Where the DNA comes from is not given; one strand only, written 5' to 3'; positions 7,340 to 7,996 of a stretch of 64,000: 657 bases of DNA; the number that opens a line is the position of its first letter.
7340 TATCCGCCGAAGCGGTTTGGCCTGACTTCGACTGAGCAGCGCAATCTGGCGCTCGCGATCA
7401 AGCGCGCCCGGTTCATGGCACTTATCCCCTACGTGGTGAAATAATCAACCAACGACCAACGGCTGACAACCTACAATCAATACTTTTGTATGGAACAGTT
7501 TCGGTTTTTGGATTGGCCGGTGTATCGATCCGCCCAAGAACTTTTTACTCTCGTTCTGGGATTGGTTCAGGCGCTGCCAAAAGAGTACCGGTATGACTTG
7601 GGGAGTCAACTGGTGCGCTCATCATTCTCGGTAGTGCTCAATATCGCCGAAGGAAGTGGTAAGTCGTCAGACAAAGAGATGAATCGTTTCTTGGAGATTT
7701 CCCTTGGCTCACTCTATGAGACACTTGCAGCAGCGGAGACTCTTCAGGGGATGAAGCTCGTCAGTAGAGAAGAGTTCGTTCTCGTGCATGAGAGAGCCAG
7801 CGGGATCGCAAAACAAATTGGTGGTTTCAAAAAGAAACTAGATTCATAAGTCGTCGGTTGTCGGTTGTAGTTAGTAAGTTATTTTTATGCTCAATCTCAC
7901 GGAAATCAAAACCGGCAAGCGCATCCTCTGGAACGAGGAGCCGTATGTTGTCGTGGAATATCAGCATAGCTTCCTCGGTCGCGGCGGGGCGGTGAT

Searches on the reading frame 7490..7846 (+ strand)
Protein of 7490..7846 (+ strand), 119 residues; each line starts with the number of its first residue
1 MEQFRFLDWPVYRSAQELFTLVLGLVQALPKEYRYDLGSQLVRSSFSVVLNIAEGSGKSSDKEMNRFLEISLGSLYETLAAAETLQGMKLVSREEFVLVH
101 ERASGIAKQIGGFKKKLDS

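Call 46: search_protein_families(library=ncbifam, proteins=[window:7490-7846:+], max_evalue=0.001)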
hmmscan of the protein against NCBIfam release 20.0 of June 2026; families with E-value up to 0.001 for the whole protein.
window:7490-7846:+ (119 aa): 3 families
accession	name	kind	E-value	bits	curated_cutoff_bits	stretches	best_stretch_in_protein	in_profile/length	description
TIGR02436.1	TIGR02436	subfamily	3.3e-23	82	24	1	11-117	1-108/109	four helix bundle protein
NF008911.0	PRK12275.1-2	subfamily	2.2e-15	57.2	137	1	8-117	6-115/118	hypothetical protein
NF008912.0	PRK12275.1-6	subfamily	7e-12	45.4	124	1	20-117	14-111/117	hypothetical protein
